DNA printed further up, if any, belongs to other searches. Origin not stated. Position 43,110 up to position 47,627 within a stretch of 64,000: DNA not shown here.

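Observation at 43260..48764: Pls-type synthetase plus orphan ectB: candidate poly-diaminobutyrate pathway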

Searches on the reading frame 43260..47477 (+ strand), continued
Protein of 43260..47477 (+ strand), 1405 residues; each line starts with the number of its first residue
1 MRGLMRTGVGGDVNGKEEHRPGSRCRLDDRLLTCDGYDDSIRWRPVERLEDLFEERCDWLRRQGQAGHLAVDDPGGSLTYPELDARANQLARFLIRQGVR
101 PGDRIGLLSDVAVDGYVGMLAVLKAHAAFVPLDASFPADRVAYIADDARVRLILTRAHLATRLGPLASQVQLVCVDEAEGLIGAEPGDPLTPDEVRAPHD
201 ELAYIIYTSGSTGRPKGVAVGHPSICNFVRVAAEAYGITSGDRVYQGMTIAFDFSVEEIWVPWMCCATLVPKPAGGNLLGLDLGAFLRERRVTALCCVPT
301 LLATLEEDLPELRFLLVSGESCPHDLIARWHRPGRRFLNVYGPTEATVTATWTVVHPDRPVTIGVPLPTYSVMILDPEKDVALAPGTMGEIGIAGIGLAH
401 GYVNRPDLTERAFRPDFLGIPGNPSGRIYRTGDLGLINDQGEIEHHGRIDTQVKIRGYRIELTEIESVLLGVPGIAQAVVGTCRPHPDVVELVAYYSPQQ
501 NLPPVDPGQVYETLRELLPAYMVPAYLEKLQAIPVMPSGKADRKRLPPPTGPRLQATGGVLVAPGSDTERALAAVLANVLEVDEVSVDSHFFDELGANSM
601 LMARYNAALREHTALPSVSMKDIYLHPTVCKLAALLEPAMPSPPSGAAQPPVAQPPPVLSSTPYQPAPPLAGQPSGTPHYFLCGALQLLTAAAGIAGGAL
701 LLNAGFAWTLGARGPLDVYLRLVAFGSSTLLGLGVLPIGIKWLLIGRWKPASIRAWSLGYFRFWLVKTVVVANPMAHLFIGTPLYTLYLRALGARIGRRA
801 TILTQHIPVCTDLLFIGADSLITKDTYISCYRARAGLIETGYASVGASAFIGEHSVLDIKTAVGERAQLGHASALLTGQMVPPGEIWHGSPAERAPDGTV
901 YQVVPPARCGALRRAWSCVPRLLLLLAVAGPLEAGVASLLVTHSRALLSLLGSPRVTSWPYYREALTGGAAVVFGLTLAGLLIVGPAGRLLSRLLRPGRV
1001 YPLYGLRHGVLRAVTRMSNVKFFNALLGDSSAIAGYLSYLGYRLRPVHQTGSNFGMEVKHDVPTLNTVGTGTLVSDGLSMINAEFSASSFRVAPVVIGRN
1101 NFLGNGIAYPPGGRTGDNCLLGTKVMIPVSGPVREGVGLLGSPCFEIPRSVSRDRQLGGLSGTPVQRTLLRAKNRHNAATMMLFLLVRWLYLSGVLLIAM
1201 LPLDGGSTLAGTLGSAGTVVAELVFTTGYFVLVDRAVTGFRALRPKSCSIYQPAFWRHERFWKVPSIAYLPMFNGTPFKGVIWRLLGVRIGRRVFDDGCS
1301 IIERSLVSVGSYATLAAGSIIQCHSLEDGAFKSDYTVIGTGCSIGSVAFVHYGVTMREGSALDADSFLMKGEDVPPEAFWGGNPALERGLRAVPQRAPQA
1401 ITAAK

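Call 20: find_homologous_proteins(query=window:43260-47477:+, max_evalue=1e-50)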
Query window:43260-47477:+ (1405 aa): 7965 proteins with E <= 1e-50 among 8000 candidates; the best 120 are listed.
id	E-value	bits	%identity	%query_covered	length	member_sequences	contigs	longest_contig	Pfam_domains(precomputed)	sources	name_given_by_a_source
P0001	0.0e+0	3105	97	100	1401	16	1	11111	PF00550.32,PF00501.35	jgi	jgi:non-ribosomal peptide synthetase-like protein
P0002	0.0e+0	2814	89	100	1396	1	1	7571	PF00550.32,PF14602.13,PF00132.31,PF00501.35,PF13193.13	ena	-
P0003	0.0e+0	2776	87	100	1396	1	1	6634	PF00550.32,PF14602.13,PF00132.31,PF00501.35,PF13193.13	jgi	jgi:non-ribosomal peptide synthetase-like protein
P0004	0.0e+0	2709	87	98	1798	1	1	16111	PF00550.32,PF14602.13,PF00202.28,PF00501.35,PF13193.13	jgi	jgi:diaminobutyrate--2-oxoglutarate aminotransferase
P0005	0.0e+0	2705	86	100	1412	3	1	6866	PF00550.32,PF00132.31,PF00501.35,PF13193.13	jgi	jgi:non-ribosomal peptide synthetase-like protein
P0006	0.0e+0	2668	85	99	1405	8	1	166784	PF00550.32,PF00501.35,PF13193.13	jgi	jgi:non-ribosomal peptide synthetase-like protein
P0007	0.0e+0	2644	84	99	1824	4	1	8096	PF00550.32,PF00202.28,PF00501.35,PF13193.13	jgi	jgi:diaminobutyrate--2-oxoglutarate aminotransferase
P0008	0.0e+0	2627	83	100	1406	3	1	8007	PF00550.32,PF00132.31,PF00501.35,PF13193.13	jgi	jgi:non-ribosomal peptide synthetase-like protein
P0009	0.0e+0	2609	84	99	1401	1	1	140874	PF00550.32,PF00501.35,PF13193.13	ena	-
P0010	0.0e+0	2605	83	99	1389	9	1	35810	PF00550.32,PF14602.13,PF00132.31,PF00501.35,PF13193.13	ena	-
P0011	0.0e+0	2599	82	100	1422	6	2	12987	PF00550.32,PF00501.35,PF13193.13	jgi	-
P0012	0.0e+0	2598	83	99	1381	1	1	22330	PF00550.32,PF14602.13,PF00132.31,PF00501.35,PF13193.13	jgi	jgi:non-ribosomal peptide synthetase-like protein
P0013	0.0e+0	2592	82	100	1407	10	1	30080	PF00550.32,PF00132.31,PF00501.35,PF13193.13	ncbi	ncbi:MAG TPA: Pls/PosA family non-ribosomal peptide synthetase [Trebonia sp.]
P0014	0.0e+0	2589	83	99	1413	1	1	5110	PF00550.32,PF14602.13,PF00501.35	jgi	jgi:non-ribosomal peptide synthetase-like protein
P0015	0.0e+0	2586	82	100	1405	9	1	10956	PF00550.32,PF00501.35,PF13193.13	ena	-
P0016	0.0e+0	2582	82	99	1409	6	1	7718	PF00550.32,PF00501.35,PF13193.13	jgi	jgi:non-ribosomal peptide synthetase-like protein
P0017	0.0e+0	2582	82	99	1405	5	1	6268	PF00550.32,PF00501.35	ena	-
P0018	0.0e+0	2581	82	100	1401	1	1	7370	PF00550.32,PF00501.35,PF13193.13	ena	-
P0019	0.0e+0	2579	84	98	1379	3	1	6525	PF00550.32,PF14602.13,PF00501.35,PF13193.13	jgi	jgi:non-ribosomal peptide synthetase-like protein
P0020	0.0e+0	2577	82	100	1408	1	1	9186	PF00550.32,PF00501.35,PF13193.13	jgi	jgi:non-ribosomal peptide synthetase-like protein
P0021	0.0e+0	2570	83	98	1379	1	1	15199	PF00550.32,PF14602.13,PF00132.31,PF00501.35,PF13193.13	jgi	jgi:non-ribosomal peptide synthetase-like protein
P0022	0.0e+0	2568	82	100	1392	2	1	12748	PF00550.32,PF00501.35,PF13193.13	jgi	jgi:non-ribosomal peptide synthetase-like protein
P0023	0.0e+0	2563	82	98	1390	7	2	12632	PF00550.32,PF00501.35,PF13193.13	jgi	jgi:non-ribosomal peptide synthetase-like protein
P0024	0.0e+0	2553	81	100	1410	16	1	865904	PF00550.32,PF00501.35,PF13193.13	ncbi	-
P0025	0.0e+0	2550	83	98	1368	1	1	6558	PF00550.32,PF14602.13,PF00501.35,PF13193.13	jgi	jgi:non-ribosomal peptide synthetase-like protein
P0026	0.0e+0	2542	83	98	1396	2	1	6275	PF00550.32,PF00501.35,PF13193.13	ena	-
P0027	0.0e+0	2542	81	100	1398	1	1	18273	PF00550.32,PF14602.13,PF00501.35,PF13193.13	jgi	jgi:non-ribosomal peptide synthetase-like protein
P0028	0.0e+0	2525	82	97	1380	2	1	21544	PF00550.32,PF00501.35,PF13193.13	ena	-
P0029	0.0e+0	2447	82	94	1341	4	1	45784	PF00550.32,PF00501.35,PF13193.13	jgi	-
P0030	0.0e+0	2327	83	88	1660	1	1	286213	PF00550.32,PF00202.28,PF00132.31,PF00501.35,PF13193.13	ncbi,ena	-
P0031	0.0e+0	2208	72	99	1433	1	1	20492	PF00550.32,PF00132.31,PF00501.35,PF13193.13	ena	-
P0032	0.0e+0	2199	72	99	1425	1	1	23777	PF00550.32,PF00132.31,PF00501.35,PF13193.13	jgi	jgi:non-ribosomal peptide synthetase-like protein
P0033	0.0e+0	2140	69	98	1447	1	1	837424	PF00550.32,PF00132.31,PF00501.35,PF13193.13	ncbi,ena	-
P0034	0.0e+0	2095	68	99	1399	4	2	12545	PF00550.32,PF14602.13,PF00132.31,PF00501.35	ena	-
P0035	0.0e+0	2074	68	98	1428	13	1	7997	PF00550.32,PF00501.35,PF13193.13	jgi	jgi:non-ribosomal peptide synthetase-like protein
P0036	0.0e+0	2016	65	97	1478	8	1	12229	PF00550.32,PF14602.13,PF00501.35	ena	-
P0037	0.0e+0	2015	64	97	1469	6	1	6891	PF00550.32,PF14602.13,PF00132.31,PF00501.35,PF13193.13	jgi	jgi:non-ribosomal peptide synthetase-like protein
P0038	0.0e+0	2007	65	97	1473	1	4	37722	PF00550.32,PF14602.13,PF00501.35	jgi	jgi:non-ribosomal peptide synthetase-like protein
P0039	0.0e+0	2003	65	98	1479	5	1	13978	PF00550.32,PF14602.13,PF00501.35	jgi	jgi:non-ribosomal peptide synthetase-like protein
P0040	0.0e+0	1983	65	97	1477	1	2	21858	PF00550.32,PF00501.35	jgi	jgi:non-ribosomal peptide synthetase-like protein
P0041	0.0e+0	1978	64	98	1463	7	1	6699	PF00550.32,PF14602.13,PF00501.35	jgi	jgi:non-ribosomal peptide synthetase-like protein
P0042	0.0e+0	1976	65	99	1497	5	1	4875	PF00550.32,PF14602.13,PF00501.35,PF13193.13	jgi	jgi:non-ribosomal peptide synthetase-like protein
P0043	0.0e+0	1972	66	96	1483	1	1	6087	PF00550.32,PF14602.13,PF00501.35,PF13193.13,PF25087.2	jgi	-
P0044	0.0e+0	1971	65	96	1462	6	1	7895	PF00550.32,PF14602.13,PF00132.31,PF00501.35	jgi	jgi:non-ribosomal peptide synthetase-like protein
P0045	0.0e+0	1969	66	96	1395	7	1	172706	PF00550.32,PF14602.13,PF00501.35,PF13193.13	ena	-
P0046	0.0e+0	1968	66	96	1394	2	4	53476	PF00550.32,PF00501.35,PF13193.13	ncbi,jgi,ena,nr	ncbi:MAG TPA: Pls/PosA family non-ribosomal peptide synthetase [Streptosporangiaceae bacterium]|nr:P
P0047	0.0e+0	1962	66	97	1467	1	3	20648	PF00550.32,PF14602.13,PF00501.35,PF13193.13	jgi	jgi:non-ribosomal peptide synthetase-like protein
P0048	0.0e+0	1961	65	97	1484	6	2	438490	PF00550.32,PF14602.13,PF00132.31,PF00501.35,PF13193.13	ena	-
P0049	0.0e+0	1959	65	97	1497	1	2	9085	PF00550.32,PF14602.13,PF00132.31,PF00501.35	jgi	jgi:non-ribosomal peptide synthetase-like protein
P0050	0.0e+0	1950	66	96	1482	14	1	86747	PF00550.32,PF14602.13,PF00501.35,PF13193.13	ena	-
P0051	0.0e+0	1949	64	97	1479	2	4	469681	PF00550.32,PF14602.13,PF00501.35,PF13193.13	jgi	jgi:non-ribosomal peptide synthetase-like protein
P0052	0.0e+0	1948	65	97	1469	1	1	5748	PF00550.32,PF14602.13,PF00501.35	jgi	jgi:non-ribosomal peptide synthetase-like protein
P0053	0.0e+0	1935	65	97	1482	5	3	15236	PF00550.32,PF00501.35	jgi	jgi:non-ribosomal peptide synthetase-like protein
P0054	0.0e+0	1926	63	98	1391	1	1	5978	PF00550.32,PF00501.35,PF13193.13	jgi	jgi:non-ribosomal peptide synthetase-like protein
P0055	0.0e+0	1925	63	97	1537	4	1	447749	PF00550.32,PF00501.35,PF13193.13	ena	-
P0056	0.0e+0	1924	63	98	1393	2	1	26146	PF00550.32,PF14602.13,PF00132.31,PF00501.35,PF13193.13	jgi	jgi:non-ribosomal peptide synthetase-like protein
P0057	0.0e+0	1922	64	97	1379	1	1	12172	PF00550.32,PF00501.35,PF13193.13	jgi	jgi:non-ribosomal peptide synthetase-like protein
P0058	0.0e+0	1922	64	97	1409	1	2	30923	PF00550.32,PF00501.35,PF13193.13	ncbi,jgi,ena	-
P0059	0.0e+0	1921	64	97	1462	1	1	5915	PF00550.32,PF14602.13,PF00501.35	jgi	jgi:non-ribosomal peptide synthetase-like protein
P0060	0.0e+0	1921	64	97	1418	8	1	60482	PF00550.32,PF14602.13,PF00501.35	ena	-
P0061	0.0e+0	1915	64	97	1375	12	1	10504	PF00550.32,PF00132.31,PF00501.35,PF13193.13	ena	-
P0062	0.0e+0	1915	63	98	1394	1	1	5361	PF00550.32,PF00501.35,PF13193.13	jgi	jgi:non-ribosomal peptide synthetase-like protein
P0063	0.0e+0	1914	63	97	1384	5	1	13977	PF00550.32,PF14602.13,PF00501.35,PF13193.13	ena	-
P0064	0.0e+0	1914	64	98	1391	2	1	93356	PF00550.32,PF00501.35,PF13193.13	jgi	jgi:non-ribosomal peptide synthetase-like protein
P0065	0.0e+0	1912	63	98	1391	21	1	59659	PF00550.32,PF00501.35,PF13193.13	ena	-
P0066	0.0e+0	1909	63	97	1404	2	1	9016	PF00550.32,PF00132.31,PF00501.35,PF13193.13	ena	-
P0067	0.0e+0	1909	63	98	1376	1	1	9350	PF00550.32,PF14602.13,PF00501.35,PF13193.13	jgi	jgi:non-ribosomal peptide synthetase-like protein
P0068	0.0e+0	1904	63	97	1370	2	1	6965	PF00550.32,PF00501.35,PF13193.13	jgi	-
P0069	0.0e+0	1904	63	97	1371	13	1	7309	PF00550.32,PF00501.35,PF13193.13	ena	-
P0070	0.0e+0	1902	64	98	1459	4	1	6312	PF00550.32,PF14602.13,PF00501.35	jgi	-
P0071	0.0e+0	1901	64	96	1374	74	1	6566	PF00550.32,PF00132.31,PF00501.35,PF13193.13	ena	-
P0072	0.0e+0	1901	62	98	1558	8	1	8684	PF00550.32,PF14602.13,PF00501.35,PF13193.13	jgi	-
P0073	0.0e+0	1898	63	97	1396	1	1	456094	PF00550.32,PF14602.13,PF00501.35,PF13193.13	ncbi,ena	-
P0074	0.0e+0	1894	63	97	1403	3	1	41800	PF00550.32,PF00132.31,PF00501.35,PF13193.13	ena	-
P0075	0.0e+0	1892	64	97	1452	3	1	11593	PF00550.32,PF14602.13,PF00501.35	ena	-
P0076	0.0e+0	1889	64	97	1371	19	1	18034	PF00550.32,PF00501.35,PF13193.13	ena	-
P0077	0.0e+0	1887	62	98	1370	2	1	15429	PF00550.32,PF00501.35,PF13193.13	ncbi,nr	ncbi:MAG: amino acid adenylation domain-containing protein [Streptomycetaceae bacterium]|nr:amino ac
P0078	0.0e+0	1886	62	97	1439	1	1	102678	PF00550.32,PF14602.13,PF00132.31,PF00501.35,PF13193.13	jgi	jgi:non-ribosomal peptide synthetase-like protein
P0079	0.0e+0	1884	62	97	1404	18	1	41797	PF00550.32,PF14602.13,PF00132.31,PF00501.35,PF13193.13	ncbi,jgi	jgi:non-ribosomal peptide synthetase-like protein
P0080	0.0e+0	1873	62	97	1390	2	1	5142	PF00550.32,PF00501.35,PF13193.13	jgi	jgi:non-ribosomal peptide synthetase-like protein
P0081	0.0e+0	1871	62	97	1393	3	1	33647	PF00550.32,PF14602.13,PF00501.35,PF13193.13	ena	-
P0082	0.0e+0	1867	62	98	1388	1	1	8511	PF00550.32,PF00501.35,PF13193.13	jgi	jgi:non-ribosomal peptide synthetase-like protein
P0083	0.0e+0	1860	61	98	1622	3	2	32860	PF00550.32,PF00501.35,PF13193.13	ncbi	-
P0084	0.0e+0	1856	62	98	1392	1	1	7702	PF00550.32,PF14602.13,PF00132.31,PF00501.35,PF13193.13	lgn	-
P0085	0.0e+0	1848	63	96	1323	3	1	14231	PF00550.32,PF14602.13,PF00132.31,PF00501.35,PF13193.13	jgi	jgi:non-ribosomal peptide synthetase-like protein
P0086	0.0e+0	1830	60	97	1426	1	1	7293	PF00550.32,PF00501.35,PF13193.13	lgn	-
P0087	0.0e+0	1825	61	98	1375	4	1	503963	PF00550.32,PF14602.13,PF00132.31,PF00501.35,PF13193.13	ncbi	ncbi:Pls/PosA family non-ribosomal peptide synthetase [Stenotrophomonas sp. NPDC087984]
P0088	0.0e+0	1818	61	97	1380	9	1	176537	PF00550.32,PF14602.13,PF00132.31,PF00501.35,PF13193.13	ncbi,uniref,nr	ncbi:amino acid adenylation domain-containing protein [Streptomyces roseoverticillatus]|uniref:Pls/P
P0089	0.0e+0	1816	63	98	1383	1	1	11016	PF00550.32,PF00501.35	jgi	jgi:non-ribosomal peptide synthetase-like protein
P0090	0.0e+0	1815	61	97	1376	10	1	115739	PF00550.32,PF14602.13,PF00132.31,PF00501.35,PF13193.13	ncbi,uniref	ncbi:Pls/PosA family non-ribosomal peptide synthetase [Streptomyces sp. NPDC056697]|uniref:Pls/PosA 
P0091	0.0e+0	1813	61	97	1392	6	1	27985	PF00550.32,PF14602.13,PF00501.35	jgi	jgi:non-ribosomal peptide synthetase-like protein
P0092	0.0e+0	1812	61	98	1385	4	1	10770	PF00550.32,PF14602.13,PF00501.35,PF13193.13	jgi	-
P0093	0.0e+0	1811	61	97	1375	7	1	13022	PF00550.32,PF00501.35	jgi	jgi:non-ribosomal peptide synthetase-like protein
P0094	0.0e+0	1809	61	97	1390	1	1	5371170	PF00550.32,PF14602.13,PF00501.35,PF13193.13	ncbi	ncbi:Pls/PosA family non-ribosomal peptide synthetase [Streptomyces abikoensis]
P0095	0.0e+0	1808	61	97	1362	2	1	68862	PF00550.32,PF14602.13,PF00501.35,PF13193.13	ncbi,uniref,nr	ncbi:Pls/PosA family non-ribosomal peptide synthetase [Actinopolymorpha alba]|uniref:Pls/PosA family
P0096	0.0e+0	1808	60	97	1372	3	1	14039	PF00550.32,PF14602.13,PF00132.31,PF00501.35,PF13193.13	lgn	-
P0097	0.0e+0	1804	61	97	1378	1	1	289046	PF00550.32,PF14602.13,PF00132.31,PF00501.35,PF13193.13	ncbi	-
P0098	0.0e+0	1803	61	98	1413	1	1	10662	PF00550.32,PF00501.35,PF13193.13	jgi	jgi:non-ribosomal peptide synthetase-like protein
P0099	0.0e+0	1799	61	98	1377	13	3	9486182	PF00550.32,PF14602.13,PF00132.31,PF00501.35,PF13193.13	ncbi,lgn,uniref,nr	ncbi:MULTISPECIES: Pls/PosA family non-ribosomal peptide synthetase [Streptomyces violaceusniger gro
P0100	0.0e+0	1798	61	97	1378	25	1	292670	PF00550.32,PF14602.13,PF00501.35,PF13193.13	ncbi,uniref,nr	ncbi:Pls/PosA family non-ribosomal peptide synthetase [Streptomyces hygroscopicus]|uniref:Pls/PosA f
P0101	0.0e+0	1798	61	97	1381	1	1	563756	PF00550.32,PF14602.13,PF00132.31,PF00501.35,PF13193.13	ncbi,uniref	ncbi:Pls/PosA family non-ribosomal peptide synthetase [Streptomyces sp. NPDC008001]|uniref:Pls/PosA 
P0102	0.0e+0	1796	61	97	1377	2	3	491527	PF00550.32,PF14602.13,PF00132.31,PF00501.35,PF13193.13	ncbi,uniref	ncbi:Pls/PosA family non-ribosomal peptide synthetase [Streptomyces nondiastaticus]|uniref:Pls/PosA 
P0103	0.0e+0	1796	61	98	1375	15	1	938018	PF00550.32,PF14602.13,PF00132.31,PF00501.35,PF13193.13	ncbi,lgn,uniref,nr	ncbi:Pls/PosA family non-ribosomal peptide synthetase [Streptomyces rugosispiralis]|uniref:Amino aci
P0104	0.0e+0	1795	61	97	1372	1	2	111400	PF00550.32,PF14602.13,PF00132.31,PF00501.35,PF13193.13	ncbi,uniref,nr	ncbi:Pls/PosA family non-ribosomal peptide synthetase [Streptomyces javensis]|uniref:Amino acid aden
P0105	0.0e+0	1793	61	97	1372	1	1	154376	PF00550.32,PF14602.13,PF00132.31,PF00501.35,PF13193.13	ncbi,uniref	ncbi:Pls/PosA family non-ribosomal peptide synthetase [Streptomyces javensis]|uniref:Non-ribosomal p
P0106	0.0e+0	1792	60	97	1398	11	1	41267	PF00550.32,PF00501.35,PF13193.13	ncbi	ncbi:Pls/PosA family non-ribosomal peptide synthetase [Streptomyces klenkii]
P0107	0.0e+0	1791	61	98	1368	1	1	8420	PF00550.32,PF00501.35,PF13193.13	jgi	jgi:non-ribosomal peptide synthetase-like protein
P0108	0.0e+0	1785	61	97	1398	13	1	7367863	PF00550.32,PF14602.13,PF00132.31,PF00501.35,PF13193.13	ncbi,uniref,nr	ncbi:amino acid adenylation domain-containing protein [Streptomyces luteoverticillatus]|uniref:Amino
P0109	0.0e+0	1780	61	97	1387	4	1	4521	PF00550.32,PF00501.35,PF13193.13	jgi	jgi:non-ribosomal peptide synthetase-like protein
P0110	0.0e+0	1778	61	97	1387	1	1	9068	PF00550.32,PF14602.13,PF00132.31,PF00501.35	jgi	jgi:non-ribosomal peptide synthetase-like protein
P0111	0.0e+0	1777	60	97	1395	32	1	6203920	PF00550.32,PF14602.13,PF00132.31,PF00501.35,PF13193.13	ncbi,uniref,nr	ncbi:Pls/PosA family non-ribosomal peptide synthetase [Streptomyces malaysiensis]|uniref:Novobiocin 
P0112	0.0e+0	1775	60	97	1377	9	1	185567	PF00550.32,PF14602.13,PF00132.31,PF00501.35,PF13193.13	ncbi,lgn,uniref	ncbi:Pls/PosA family non-ribosomal peptide synthetase [Streptomyces sp. NPDC097640]|uniref:Pls/PosA 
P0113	0.0e+0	1770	60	97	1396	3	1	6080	PF00550.32,PF00132.31,PF00501.35,PF13193.13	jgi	-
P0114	0.0e+0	1765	61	97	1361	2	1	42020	PF00550.32,PF14602.13,PF00132.31,PF00501.35,PF13193.13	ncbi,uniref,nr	ncbi:Pls/PosA family non-ribosomal peptide synthetase [Streptomyces sp. UNOB3_S3]|uniref:Pls/PosA fa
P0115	0.0e+0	1760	61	97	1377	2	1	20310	PF00550.32,PF14602.13,PF00501.35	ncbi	-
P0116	0.0e+0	1753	61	97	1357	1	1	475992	PF00550.32,PF14602.13,PF00132.31,PF00501.35,PF13193.13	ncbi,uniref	ncbi:Pls/PosA family non-ribosomal peptide synthetase [Streptomyces sp. NPDC037389]|uniref:Pls/PosA 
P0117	0.0e+0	1750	60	96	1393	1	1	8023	PF00550.32,PF00132.31,PF00501.35,PF13193.13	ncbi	-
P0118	0.0e+0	1749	60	97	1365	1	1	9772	PF00550.32,PF00501.35,PF13193.13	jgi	jgi:non-ribosomal peptide synthetase-like protein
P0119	0.0e+0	1746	60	97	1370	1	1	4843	PF00550.32,PF14602.13,PF00501.35,PF13193.13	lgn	-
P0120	0.0e+0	1741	59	97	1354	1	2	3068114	PF00550.32,PF14602.13,PF00132.31,PF00501.35,PF13193.13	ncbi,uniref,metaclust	ncbi:Pls/PosA family non-ribosomal peptide synthetase [Kibdelosporangium aridum]|uniref:Pls/PosA fam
